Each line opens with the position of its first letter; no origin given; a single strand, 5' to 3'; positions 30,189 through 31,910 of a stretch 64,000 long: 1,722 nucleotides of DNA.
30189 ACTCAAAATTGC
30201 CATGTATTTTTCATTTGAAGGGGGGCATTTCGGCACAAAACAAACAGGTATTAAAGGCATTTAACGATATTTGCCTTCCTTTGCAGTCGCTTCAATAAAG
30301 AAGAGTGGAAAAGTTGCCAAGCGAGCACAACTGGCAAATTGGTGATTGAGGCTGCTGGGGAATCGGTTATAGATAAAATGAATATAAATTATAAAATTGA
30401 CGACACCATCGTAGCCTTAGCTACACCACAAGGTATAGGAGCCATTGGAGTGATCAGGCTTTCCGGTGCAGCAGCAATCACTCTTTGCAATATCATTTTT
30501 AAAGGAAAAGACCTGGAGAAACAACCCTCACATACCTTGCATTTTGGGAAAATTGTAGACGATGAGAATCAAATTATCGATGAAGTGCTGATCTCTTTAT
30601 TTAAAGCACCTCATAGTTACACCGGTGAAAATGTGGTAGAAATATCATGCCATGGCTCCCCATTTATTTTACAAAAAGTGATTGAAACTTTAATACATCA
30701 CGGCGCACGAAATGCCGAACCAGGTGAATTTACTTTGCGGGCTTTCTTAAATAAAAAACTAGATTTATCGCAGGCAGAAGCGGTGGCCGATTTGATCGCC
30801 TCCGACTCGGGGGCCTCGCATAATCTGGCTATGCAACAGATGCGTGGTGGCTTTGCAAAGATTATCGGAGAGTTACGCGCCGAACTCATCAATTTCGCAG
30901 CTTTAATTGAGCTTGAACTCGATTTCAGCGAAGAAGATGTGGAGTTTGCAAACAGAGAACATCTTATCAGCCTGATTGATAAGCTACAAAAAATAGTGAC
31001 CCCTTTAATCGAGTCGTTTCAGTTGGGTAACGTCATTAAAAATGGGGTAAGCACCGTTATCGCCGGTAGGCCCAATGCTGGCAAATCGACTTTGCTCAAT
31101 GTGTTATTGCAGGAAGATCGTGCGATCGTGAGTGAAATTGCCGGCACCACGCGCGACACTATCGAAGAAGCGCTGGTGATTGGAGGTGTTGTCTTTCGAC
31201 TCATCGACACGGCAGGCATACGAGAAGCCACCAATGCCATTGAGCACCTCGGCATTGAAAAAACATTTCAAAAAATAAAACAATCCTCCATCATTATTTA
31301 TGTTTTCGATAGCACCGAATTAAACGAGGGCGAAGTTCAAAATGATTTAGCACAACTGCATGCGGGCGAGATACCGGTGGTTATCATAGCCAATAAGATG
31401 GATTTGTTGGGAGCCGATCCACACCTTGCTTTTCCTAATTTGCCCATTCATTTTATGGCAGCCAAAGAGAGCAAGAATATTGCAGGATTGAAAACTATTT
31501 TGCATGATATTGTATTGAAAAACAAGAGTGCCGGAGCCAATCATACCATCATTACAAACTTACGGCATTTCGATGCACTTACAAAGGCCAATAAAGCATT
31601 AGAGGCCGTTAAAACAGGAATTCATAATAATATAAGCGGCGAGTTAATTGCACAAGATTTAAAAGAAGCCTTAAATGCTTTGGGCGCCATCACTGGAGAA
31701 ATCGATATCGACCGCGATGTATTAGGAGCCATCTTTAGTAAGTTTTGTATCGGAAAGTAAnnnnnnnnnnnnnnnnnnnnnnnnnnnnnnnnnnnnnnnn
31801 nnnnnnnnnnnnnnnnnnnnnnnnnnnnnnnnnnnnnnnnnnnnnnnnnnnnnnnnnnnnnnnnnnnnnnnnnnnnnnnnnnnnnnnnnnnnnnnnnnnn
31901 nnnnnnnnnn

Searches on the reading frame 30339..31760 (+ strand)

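Call 27: search_protein_families(library=pfam, proteins=[window:30339-31760:+])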
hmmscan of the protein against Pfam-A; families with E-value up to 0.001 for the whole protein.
window:30339-31760:+ (473 aa): 9 families
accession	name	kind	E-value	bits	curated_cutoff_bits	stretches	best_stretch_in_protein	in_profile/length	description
PF12631.12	MnmE_helical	-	9.5e-48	163.5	40.1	1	143-470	1-211/211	MnmE helical domain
PF10396.14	TrmE_N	-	9.7e-44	148.8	29.8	1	23-140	1-117/117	GTP-binding protein TrmE N-terminus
PF01926.29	MMR_HSR1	-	4.2e-25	88.5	21.9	1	240-353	3-113/113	50S ribosome-binding GTPase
PF02421.24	FeoB_N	-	1.2e-09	38.3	27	1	239-357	3-118/156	Ferrous iron transport protein B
PF03193.22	RsgA_GTPase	-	4.5e-08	33.5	30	0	229-296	100-170/174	RsgA GTPase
PF00009.33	GTP_EFTU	-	1.7e-05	24.9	26.5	0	239-364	6-142/188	Elongation factor Tu GTP binding domain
PF00025.27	Arf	-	2.7e-05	24.1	22.3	1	237-359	15-130/174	ADP-ribosylation factor family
PF00350.29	Dynamin_N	-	5e-05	23.8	27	0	240-272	2-33/168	Dynamin family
PF02492.25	cobW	-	0.00017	21.7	20.7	0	288-360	88-159/180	CobW/HypB/UreG, nucleotide-binding domain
